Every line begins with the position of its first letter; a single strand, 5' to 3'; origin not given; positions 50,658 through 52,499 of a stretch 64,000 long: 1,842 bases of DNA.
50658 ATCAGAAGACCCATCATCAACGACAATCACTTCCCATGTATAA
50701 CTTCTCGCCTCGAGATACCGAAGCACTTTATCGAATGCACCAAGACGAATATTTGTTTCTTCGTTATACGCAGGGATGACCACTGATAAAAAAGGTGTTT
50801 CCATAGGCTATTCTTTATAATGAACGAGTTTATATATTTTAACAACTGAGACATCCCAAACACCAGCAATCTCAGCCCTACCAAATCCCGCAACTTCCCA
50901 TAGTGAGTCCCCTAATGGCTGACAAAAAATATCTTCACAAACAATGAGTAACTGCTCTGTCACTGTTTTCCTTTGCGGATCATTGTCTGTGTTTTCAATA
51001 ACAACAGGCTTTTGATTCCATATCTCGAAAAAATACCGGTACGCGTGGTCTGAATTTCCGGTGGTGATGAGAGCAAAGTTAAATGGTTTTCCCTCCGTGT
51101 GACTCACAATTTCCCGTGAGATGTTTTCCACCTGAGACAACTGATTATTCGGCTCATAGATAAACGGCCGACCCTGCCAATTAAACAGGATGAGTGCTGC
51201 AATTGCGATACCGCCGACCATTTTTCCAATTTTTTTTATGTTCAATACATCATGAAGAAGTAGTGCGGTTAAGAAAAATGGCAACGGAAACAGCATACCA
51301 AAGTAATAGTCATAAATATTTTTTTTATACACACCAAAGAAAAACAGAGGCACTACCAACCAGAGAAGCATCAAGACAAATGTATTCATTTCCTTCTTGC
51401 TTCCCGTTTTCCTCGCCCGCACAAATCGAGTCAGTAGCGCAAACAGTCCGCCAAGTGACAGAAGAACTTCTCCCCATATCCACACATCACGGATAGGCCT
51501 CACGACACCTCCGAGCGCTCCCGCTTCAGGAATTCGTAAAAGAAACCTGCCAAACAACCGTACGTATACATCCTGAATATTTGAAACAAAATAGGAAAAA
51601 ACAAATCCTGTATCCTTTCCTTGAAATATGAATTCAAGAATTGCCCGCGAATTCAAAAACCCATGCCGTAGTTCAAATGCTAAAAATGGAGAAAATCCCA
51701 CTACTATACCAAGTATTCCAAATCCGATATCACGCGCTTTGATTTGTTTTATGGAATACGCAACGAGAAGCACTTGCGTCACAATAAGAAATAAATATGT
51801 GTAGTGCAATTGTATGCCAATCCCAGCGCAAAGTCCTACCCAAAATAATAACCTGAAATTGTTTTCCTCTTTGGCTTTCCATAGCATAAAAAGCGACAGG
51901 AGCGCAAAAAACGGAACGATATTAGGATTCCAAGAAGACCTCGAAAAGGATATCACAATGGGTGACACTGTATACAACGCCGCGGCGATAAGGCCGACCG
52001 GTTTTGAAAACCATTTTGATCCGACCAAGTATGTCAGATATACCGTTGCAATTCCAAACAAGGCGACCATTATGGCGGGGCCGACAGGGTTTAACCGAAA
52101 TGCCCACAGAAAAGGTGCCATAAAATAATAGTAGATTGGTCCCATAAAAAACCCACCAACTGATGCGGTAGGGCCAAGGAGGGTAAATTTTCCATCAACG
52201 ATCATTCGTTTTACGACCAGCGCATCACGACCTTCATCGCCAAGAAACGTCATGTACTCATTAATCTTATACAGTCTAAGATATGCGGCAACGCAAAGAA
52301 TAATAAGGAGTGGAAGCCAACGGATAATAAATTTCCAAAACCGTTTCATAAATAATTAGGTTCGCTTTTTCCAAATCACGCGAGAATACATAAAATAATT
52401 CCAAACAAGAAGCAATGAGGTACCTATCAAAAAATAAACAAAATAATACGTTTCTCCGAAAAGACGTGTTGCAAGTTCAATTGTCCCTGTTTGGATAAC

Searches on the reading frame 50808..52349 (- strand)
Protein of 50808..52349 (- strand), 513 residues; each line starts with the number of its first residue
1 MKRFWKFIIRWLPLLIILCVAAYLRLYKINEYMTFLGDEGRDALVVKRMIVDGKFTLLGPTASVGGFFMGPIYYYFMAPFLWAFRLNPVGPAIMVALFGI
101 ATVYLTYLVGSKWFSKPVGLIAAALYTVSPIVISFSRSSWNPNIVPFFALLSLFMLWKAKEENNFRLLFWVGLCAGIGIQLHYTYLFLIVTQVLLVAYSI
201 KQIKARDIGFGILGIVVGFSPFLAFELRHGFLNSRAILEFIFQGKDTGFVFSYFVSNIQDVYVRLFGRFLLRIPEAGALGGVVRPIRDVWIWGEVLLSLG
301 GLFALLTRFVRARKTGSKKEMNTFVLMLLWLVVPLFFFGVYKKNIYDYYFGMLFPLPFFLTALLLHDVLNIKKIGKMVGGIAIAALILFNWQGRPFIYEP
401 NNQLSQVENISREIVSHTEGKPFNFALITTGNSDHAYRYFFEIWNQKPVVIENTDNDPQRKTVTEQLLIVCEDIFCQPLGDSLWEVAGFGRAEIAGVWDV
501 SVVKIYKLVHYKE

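Call 15: find_encoding_contigs(protein=window:50808-52349:-, flank=10000, max_places=2)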
Protein window:50808-52349:- (513 aa): 2 contigs read that carry it; 2 places shown.
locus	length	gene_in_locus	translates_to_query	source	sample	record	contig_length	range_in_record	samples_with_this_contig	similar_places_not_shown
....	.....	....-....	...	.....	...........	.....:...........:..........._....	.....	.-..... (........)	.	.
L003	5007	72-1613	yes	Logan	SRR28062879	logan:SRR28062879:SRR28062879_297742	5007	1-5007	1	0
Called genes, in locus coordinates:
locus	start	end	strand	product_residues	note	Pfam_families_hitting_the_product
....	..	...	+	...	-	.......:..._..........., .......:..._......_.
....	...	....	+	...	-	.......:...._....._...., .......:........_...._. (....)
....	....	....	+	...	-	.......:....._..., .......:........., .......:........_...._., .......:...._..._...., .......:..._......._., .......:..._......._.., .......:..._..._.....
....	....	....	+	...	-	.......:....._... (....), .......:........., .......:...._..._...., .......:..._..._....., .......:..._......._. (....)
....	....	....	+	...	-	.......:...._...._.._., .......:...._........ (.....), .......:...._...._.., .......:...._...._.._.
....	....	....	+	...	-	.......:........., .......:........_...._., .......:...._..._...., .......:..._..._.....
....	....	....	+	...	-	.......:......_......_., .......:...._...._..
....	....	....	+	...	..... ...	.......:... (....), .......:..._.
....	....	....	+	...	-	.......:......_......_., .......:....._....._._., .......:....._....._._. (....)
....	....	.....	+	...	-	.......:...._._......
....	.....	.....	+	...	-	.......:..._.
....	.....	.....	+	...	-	-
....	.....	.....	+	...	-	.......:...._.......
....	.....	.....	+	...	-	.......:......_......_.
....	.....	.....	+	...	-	?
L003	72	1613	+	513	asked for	PF02366:PMT (weak), PF13231:PMT_2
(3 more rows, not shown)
